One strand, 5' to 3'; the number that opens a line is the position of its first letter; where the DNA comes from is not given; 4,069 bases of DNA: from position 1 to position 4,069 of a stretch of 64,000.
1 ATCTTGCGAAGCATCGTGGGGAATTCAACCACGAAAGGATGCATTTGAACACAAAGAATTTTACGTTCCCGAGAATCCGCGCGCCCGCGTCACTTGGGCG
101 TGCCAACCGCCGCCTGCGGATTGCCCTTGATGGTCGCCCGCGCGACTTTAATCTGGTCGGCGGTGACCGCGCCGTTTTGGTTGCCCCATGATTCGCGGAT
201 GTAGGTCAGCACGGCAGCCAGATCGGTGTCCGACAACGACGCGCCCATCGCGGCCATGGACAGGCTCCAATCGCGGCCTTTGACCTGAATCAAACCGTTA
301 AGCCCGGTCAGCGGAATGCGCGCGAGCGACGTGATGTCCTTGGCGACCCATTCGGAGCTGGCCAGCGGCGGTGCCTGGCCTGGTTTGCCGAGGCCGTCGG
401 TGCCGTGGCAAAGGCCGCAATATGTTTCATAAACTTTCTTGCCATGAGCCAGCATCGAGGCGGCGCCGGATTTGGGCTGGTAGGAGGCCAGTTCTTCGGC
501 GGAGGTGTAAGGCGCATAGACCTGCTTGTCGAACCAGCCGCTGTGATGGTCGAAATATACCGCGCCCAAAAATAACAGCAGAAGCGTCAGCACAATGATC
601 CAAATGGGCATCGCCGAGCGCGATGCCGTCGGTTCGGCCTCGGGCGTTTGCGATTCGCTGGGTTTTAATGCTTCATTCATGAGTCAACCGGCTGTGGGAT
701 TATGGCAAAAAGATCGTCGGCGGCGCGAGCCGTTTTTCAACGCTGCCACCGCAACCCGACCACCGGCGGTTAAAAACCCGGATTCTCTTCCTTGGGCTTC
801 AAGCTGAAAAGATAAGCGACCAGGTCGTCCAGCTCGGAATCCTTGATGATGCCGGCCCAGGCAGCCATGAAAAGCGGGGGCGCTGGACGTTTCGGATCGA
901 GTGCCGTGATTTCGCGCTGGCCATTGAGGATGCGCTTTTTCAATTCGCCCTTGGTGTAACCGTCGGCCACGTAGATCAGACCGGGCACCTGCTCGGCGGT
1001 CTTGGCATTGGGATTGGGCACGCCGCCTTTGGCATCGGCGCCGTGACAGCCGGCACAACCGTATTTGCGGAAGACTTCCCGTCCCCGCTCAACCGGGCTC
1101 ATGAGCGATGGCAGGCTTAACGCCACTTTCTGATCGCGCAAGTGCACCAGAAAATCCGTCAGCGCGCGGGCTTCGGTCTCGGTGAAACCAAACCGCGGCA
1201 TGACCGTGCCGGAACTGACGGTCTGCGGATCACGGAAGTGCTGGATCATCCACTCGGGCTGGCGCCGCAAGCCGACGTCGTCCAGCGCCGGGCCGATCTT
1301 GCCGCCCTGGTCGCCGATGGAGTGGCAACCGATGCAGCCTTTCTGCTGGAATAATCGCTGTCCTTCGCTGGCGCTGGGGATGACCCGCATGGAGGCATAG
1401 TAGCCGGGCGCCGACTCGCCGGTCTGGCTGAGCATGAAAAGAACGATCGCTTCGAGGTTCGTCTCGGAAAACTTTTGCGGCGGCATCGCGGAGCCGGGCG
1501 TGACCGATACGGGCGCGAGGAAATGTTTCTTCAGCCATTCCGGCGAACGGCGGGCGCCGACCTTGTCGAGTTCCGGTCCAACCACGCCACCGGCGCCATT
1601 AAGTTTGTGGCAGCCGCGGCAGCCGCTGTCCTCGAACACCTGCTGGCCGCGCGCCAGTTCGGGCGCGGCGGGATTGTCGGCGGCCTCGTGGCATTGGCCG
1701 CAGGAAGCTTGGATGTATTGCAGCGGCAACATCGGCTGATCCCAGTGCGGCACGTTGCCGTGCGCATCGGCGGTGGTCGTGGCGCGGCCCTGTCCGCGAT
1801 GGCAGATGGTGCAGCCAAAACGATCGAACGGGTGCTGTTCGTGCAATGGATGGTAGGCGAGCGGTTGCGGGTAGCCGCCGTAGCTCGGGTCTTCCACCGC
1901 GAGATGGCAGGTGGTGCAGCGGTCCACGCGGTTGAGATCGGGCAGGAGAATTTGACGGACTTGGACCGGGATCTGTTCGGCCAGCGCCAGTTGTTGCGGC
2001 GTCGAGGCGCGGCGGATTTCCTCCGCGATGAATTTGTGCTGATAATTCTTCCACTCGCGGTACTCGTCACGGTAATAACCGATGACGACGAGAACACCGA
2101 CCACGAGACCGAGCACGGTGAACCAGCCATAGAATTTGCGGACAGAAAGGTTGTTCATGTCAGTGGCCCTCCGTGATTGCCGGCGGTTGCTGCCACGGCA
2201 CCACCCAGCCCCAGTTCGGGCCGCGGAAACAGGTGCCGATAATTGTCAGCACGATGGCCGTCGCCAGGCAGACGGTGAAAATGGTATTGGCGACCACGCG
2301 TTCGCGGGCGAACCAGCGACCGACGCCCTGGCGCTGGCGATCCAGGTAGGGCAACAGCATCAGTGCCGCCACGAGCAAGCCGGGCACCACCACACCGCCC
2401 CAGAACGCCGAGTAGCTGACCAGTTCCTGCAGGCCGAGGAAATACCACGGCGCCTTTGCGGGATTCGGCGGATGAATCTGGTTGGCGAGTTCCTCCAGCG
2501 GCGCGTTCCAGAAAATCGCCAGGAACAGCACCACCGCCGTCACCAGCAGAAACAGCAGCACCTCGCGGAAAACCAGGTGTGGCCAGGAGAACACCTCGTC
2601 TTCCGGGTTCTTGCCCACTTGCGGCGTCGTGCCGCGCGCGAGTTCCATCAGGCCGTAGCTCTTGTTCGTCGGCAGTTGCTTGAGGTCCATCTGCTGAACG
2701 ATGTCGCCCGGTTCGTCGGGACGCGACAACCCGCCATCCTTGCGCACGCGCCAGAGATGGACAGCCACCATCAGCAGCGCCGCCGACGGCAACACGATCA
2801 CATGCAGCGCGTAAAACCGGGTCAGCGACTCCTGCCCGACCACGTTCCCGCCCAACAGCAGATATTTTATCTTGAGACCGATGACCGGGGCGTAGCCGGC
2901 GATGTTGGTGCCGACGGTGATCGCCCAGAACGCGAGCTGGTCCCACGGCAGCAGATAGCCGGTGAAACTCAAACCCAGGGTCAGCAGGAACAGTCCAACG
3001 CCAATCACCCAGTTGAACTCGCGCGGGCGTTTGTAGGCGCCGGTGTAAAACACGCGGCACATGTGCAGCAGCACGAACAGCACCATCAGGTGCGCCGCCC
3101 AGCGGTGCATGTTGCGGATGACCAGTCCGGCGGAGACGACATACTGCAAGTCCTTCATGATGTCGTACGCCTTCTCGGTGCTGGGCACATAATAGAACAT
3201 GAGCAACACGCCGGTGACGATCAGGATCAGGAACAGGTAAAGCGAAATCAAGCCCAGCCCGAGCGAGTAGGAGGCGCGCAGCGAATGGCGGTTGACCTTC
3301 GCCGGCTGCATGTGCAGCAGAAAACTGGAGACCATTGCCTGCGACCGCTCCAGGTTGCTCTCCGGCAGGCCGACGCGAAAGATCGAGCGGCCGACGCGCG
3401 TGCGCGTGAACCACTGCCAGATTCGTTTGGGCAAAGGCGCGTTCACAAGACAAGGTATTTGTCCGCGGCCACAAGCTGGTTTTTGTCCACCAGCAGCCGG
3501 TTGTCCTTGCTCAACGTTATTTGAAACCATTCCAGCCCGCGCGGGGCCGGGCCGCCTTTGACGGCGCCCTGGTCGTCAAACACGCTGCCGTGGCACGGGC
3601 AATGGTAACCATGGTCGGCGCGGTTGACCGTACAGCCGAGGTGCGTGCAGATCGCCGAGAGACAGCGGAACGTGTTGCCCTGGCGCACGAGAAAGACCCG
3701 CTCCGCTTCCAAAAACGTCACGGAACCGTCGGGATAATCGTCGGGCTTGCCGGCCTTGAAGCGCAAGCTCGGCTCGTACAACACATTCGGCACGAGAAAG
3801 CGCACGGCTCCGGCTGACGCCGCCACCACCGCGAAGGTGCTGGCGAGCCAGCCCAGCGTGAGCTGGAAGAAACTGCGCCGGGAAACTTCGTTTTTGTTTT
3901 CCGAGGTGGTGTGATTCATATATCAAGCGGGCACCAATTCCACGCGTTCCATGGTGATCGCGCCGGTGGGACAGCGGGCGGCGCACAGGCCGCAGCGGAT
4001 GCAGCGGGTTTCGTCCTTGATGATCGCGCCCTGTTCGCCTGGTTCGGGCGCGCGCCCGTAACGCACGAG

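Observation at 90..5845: Rieske/cytochrome b complex encoded together with a GltD-like NAD(P)H flavoprotein and a hexaheme cytochrome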

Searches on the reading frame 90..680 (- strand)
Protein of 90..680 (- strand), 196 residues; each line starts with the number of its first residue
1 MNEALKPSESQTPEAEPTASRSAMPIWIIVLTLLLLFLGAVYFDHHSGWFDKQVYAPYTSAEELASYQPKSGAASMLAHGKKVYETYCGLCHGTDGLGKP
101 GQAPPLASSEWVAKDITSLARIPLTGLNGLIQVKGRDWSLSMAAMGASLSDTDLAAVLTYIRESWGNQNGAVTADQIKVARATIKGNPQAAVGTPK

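Call 3: search_protein_families(library=pfam, proteins=[window:90-680:-], max_evalue=0.01)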
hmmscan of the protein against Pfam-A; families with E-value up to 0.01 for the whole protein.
window:90-680:- (196 aa): 2 families
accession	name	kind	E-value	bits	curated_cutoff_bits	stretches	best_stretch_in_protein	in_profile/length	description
PF13442.11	Cytochrome_CBB3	-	5.2e-10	39.9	27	1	77-161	3-68/68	Cytochrome C oxidase, cbb3-type, subunit III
PF00034.26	Cytochrom_C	-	1.6e-09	39.4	21.3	1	78-164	2-89/90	Cytochrome c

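Call 11: search_protein_families(library=ncbifam, proteins=[window:90-680:-], max_evalue=0.001)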
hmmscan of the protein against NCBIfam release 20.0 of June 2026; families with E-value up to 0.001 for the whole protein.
window:90-680:- (196 aa): 3 families
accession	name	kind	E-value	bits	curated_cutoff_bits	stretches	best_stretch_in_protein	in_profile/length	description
NF011054.0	PRK14486.1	equivalog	7.1e-08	32.3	447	1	64-163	202-289/294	putative bifunctional cbb3-type cytochrome c oxidase subunit II/cytochrome c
TIGR00782.1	ccoP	equivalog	9e-07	28.5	179.95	1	78-167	108-195/285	cytochrome-c oxidase, cbb3-type subunit III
NF050122.1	bc1_QcrC_actin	exception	0.00013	21.3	200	1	59-112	26-75/253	cytochrome bc1 complex diheme cytochrome c subunit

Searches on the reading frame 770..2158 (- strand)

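Call 3: search_protein_families(library=pfam, proteins=[window:770-2158:-], max_evalue=0.01)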
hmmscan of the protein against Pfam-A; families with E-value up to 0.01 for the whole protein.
window:770-2158:- (462 aa): 9 families
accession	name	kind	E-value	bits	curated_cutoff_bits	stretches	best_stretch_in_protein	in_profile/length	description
PF00034.26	Cytochrom_C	-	3.5e-36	124.8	21.3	3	356-453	1-89/90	Cytochrome c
PF13442.11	Cytochrome_CBB3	-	6.2e-23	81.3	27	3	263-337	3-68/68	Cytochrome C oxidase, cbb3-type, subunit III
PF02433.20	FixO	-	1.5e-18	67.5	29.6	2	148-233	57-142/219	Cytochrome C oxidase, mono-heme subunit/FixO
PF14522.11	Cytochrome_C7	-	3.9e-08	33.4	24.8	1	106-185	5-67/67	Cytochrome c7 and related cytochrome c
PF13435.11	Cytochrome_C554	-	1.8e-05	26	20.8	0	31-120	8-83/84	Cytochrome c554 and c-prime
PF09699.15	Paired_CXXCH_1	-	0.00099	19.2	20.6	0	110-160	3-39/41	Doubled CXXCH motif (Paired_CXXCH_1)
PF22113.1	Mtrc-MtrF_II-IV_dom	-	0.0012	18.8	30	0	109-187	77-166/176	Outer membrane cytochrome MtrC/MtrF-like, domains II/IV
PF02085.21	Cytochrom_CIII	-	0.0024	18.6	22.9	0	76-128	44-90/101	Class III cytochrome C family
PF14537.11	Cytochrom_c3_2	-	0.0031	18.4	25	0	78-124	26-68/79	Cytochrome c3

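Call 11: search_protein_families(library=ncbifam, proteins=[window:770-2158:-], max_evalue=0.001)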
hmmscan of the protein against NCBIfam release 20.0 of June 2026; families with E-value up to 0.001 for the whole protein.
window:770-2158:- (462 aa): 17 families
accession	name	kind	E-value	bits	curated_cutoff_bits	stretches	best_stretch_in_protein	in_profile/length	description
TIGR04485.1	thiosulf_SoxX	equivalog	5.7e-25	87.8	61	2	274-339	4-77/78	sulfur oxidation c-type cytochrome SoxX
NF040971.1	cytc_ExtS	equivalog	1.2e-21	77.1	100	2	106-246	32-151/262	selenite/tellurite reduction operon c-type cytochrome lipoprotein ExtS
TIGR02603.1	CxxCH_TIGR02603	domain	6.7e-18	65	68.15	2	167-217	2-51/134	putative heme-binding domain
TIGR00781.1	ccoO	equivalog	5.9e-17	62.1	200.65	2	148-232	57-141/232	cytochrome-c oxidase, cbb3-type subunit II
NF011055.0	PRK14487.1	subfamily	9.9e-17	61.1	218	2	148-233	63-148/212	cbb3-type cytochrome c oxidase subunit II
NF011054.0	PRK14486.1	equivalog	1.2e-16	61.1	447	2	288-330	103-145/294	putative bifunctional cbb3-type cytochrome c oxidase subunit II/cytochrome c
NF045773.1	cytochro_C550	exception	1.9e-14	53.6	125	1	265-338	51-117/118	cytochrome c550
NF011053.0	PRK14485.1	subfamily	4.8e-14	51.5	1080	2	148-230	546-628/716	putative bifunctional cbb3-type cytochrome c oxidase subunit I/II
NF045774.1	cytochro_C551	exception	2.6e-13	49.9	118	1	150-238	16-102/110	cytochrome c551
TIGR00782.1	ccoP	equivalog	2.9e-13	49.8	179.95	1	263-383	107-229/285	cytochrome-c oxidase, cbb3-type subunit III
NF050122.1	bc1_QcrC_actin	exception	9.1e-10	38.3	200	1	263-379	41-158/253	cytochrome bc1 complex diheme cytochrome c subunit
TIGR04494.1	c550_PedF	equivalog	1e-08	35.2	122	0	266-324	54-112/133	cytochrome c-550 PedF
TIGR03872.1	cytochrome_MoxG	equivalog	1.2e-07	32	147.8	0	244-294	30-73/133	cytochrome c(L), periplasmic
NF043008.1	Cyt550_Brdyrhiz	equivalog_domain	1.4e-05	25.3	240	0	264-299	28-62/131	cytochrome c-550 CycA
TIGR03507.1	decahem_SO1788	subfamily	3.1e-05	22.6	209.3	1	108-198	238-313/672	OmcA/MtrC family decaheme c-type cytochrome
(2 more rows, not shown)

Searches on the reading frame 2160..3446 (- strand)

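Call 3: search_protein_families(library=pfam, proteins=[window:2160-3446:-], max_evalue=0.01)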
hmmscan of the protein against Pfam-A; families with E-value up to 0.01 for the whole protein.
window:2160-3446:- (428 aa): 5 families
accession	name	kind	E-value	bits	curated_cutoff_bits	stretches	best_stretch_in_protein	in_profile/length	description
PF00033.24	Cytochrome_B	-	4.6e-45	154.2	27.2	1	59-237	11-188/189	Cytochrome b/b6/petB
PF13631.11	Cytochrom_B_N_2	-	3.1e-43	148.1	27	1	120-314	2-163/169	Cytochrome b(N-terminal)/b6/petB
PF14358.11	DUF4405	-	8e-08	33.1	26.7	1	66-129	4-62/66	Domain of unknown function (DUF4405)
PF00032.22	Cytochrom_B_C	-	1.7e-06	28.6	20.7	1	321-407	2-85/102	Cytochrome b(C-terminal)/b6/petD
PF06398.17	Pex24p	-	0.0093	15.5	26.8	1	64-178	59-175/358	Integral peroxisomal membrane peroxin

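Call 11: search_protein_families(library=ncbifam, proteins=[window:2160-3446:-], max_evalue=0.001)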
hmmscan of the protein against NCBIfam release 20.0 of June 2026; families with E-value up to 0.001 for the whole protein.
window:2160-3446:- (428 aa): 6 families
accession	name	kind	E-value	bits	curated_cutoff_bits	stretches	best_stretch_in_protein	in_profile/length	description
NF040969.1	cytb_ExtP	equivalog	9.1e-83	277.1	290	1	38-241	1-204/205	selenite/tellurite reduction operon b-type cytochrome ExtP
NF002990.0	PRK03735.1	subfamily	2.1e-62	210.8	325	1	43-238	23-218/223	cytochrome b6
NF050120.1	bc1_QcrB_actin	exception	1.1e-40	139.9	500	1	58-234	22-215/458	cytochrome bc1 complex cytochrome b subunit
NF041076.1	cyt_b_SoxC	equivalog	2e-28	99.6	740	1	65-231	31-192/542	proton pump complex cytochrome B SoxC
NF040970.1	memb_ExtQ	equivalog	9.1e-24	84.2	150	1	287-417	4-133/134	selenite/tellurite reduction operon b-type cytochrome membrane protein ExtQ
TIGR02125.1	CytB-hydogenase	equivalog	0.00053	19.5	121.5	1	69-136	125-192/212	Ni/Fe-hydrogenase, b-type cytochrome subunit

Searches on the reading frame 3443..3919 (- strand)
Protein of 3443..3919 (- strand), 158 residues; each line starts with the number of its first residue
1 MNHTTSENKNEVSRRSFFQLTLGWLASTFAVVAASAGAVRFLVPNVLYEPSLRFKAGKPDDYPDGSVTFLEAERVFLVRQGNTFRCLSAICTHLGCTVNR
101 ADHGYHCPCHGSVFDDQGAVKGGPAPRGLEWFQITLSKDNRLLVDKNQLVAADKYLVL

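Call 3: search_protein_families(library=pfam, proteins=[window:3443-3919:-], max_evalue=0.01)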
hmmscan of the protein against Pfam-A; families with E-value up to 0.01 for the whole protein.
window:3443-3919:- (158 aa): 1 family
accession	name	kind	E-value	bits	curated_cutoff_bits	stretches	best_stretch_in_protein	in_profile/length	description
PF00355.32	Rieske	-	4.4e-13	49.4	20.3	1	57-130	6-85/88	Rieske [2Fe-2S] domain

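Call 11: search_protein_families(library=ncbifam, proteins=[window:3443-3919:-], max_evalue=0.001)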
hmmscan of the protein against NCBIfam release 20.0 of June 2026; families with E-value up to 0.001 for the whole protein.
window:3443-3919:- (158 aa): 6 families
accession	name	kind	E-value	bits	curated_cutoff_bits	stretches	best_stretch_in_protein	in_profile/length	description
NF045928.1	Cytb6fFeSPetC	equivalog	1.9e-18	66.5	250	1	86-144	103-163/179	cytochrome b6-f complex iron-sulfur subunit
NF010001.0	PRK13474.1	subfamily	2.1e-18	66.3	154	1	86-144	102-161/178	cytochrome b6-f complex iron-sulfur subunit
TIGR01416.1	Rieske_proteo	equivalog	4.2e-15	56.2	97.4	1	81-144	106-175/176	ubiquinol-cytochrome c reductase iron-sulfur subunit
NF050121.1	bc1_QcrA_actin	exception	2.7e-09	37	275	1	85-140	241-301/319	cytochrome bc1 complex Rieske iron-sulfur subunit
TIGR02694.1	arsenite_ox_S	equivalog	1.9e-06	27.8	95.65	1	84-129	51-100/129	arsenate reductase (azurin) small subunit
NF041174.1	SDX_Thmprot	equivalog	1.3e-05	25.4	170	1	66-116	18-71/109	sulredoxin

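Call 28: search_solved_structures(query=window:3443-3919:-, max_evalue=0.001, show_alignments=5)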
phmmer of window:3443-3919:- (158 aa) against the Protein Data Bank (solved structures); distinct sequences matched with E-value up to 0.001: 75 (the best 60 are shown).
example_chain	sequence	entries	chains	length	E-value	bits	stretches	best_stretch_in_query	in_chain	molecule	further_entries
9rk4_A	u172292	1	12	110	2.1e-23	85.9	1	52-154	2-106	Similar to the Rieske Protein II of bc1 complex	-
9rk3_A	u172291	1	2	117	1.5e-18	70.1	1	53-148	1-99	Similar to Rieske 2Fe-2S iron sulfur protein (Cytochrome b6-F complex)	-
8hn2_A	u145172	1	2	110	1.4e-13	53.9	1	56-151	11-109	Cytochrome b6-f complex iron-sulfur subunit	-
7zxy_D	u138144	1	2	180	1e-12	51.1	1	72-144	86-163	Cytochrome b6-f complex iron-sulfur subunit 2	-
2e74_D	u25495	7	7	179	1.2e-12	50.9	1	86-144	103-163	Cytochrome b6-f complex iron-sulfur subunit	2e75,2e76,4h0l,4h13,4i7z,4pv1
1vf5_D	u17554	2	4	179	1.2e-12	50.8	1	86-144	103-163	RIESKE IRON-SULFUR PROTEIN | Cytochrome b6-f complex iron-sulfur subunit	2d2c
7r0w_D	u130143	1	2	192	1.3e-12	50.8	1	72-144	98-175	Rieske domain, PetC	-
3azc_A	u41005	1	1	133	3.4e-12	49.4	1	87-143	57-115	Cytochrome b6-f complex iron-sulfur subunit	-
2zt9_D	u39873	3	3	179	1.6e-11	47.2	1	81-139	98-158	Cytochrome b6-f complex iron-sulfur subunit 1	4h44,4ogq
1rie_A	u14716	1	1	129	1.9e-11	47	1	86-143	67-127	RIESKE IRON-SULFUR PROTEIN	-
1bcc_E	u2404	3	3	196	2.6e-11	46.6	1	86-143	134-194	UBIQUINOL CYTOCHROME C OXIDOREDUCTASE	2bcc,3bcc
5j4z_AE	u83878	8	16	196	3.3e-11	46.2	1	86-143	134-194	Cytochrome b-c1 complex subunit Rieske, mitochondrial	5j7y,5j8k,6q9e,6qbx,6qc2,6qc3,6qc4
1rfs_A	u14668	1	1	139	4.3e-11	45.9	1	83-130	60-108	RIESKE PROTEIN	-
4d6t_E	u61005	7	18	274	5.1e-11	45.6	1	86-143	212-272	CYTOCHROME B-C1 COMPLEX SUBUNIT RIESKE, MITOCHONDRIAL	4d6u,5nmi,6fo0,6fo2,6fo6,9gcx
1be3_E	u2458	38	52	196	5.2e-11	45.6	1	86-143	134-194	CYTOCHROME BC1 COMPLEX | UBIQUINOL-CYTOCHROME C REDUCTASE IRON-SULFUR SUBUNIT | UBIQUINOL-CYTOCHROME C REDUCTASE IRON-SULFUR SUBUNIT, MITOCHONDRIAL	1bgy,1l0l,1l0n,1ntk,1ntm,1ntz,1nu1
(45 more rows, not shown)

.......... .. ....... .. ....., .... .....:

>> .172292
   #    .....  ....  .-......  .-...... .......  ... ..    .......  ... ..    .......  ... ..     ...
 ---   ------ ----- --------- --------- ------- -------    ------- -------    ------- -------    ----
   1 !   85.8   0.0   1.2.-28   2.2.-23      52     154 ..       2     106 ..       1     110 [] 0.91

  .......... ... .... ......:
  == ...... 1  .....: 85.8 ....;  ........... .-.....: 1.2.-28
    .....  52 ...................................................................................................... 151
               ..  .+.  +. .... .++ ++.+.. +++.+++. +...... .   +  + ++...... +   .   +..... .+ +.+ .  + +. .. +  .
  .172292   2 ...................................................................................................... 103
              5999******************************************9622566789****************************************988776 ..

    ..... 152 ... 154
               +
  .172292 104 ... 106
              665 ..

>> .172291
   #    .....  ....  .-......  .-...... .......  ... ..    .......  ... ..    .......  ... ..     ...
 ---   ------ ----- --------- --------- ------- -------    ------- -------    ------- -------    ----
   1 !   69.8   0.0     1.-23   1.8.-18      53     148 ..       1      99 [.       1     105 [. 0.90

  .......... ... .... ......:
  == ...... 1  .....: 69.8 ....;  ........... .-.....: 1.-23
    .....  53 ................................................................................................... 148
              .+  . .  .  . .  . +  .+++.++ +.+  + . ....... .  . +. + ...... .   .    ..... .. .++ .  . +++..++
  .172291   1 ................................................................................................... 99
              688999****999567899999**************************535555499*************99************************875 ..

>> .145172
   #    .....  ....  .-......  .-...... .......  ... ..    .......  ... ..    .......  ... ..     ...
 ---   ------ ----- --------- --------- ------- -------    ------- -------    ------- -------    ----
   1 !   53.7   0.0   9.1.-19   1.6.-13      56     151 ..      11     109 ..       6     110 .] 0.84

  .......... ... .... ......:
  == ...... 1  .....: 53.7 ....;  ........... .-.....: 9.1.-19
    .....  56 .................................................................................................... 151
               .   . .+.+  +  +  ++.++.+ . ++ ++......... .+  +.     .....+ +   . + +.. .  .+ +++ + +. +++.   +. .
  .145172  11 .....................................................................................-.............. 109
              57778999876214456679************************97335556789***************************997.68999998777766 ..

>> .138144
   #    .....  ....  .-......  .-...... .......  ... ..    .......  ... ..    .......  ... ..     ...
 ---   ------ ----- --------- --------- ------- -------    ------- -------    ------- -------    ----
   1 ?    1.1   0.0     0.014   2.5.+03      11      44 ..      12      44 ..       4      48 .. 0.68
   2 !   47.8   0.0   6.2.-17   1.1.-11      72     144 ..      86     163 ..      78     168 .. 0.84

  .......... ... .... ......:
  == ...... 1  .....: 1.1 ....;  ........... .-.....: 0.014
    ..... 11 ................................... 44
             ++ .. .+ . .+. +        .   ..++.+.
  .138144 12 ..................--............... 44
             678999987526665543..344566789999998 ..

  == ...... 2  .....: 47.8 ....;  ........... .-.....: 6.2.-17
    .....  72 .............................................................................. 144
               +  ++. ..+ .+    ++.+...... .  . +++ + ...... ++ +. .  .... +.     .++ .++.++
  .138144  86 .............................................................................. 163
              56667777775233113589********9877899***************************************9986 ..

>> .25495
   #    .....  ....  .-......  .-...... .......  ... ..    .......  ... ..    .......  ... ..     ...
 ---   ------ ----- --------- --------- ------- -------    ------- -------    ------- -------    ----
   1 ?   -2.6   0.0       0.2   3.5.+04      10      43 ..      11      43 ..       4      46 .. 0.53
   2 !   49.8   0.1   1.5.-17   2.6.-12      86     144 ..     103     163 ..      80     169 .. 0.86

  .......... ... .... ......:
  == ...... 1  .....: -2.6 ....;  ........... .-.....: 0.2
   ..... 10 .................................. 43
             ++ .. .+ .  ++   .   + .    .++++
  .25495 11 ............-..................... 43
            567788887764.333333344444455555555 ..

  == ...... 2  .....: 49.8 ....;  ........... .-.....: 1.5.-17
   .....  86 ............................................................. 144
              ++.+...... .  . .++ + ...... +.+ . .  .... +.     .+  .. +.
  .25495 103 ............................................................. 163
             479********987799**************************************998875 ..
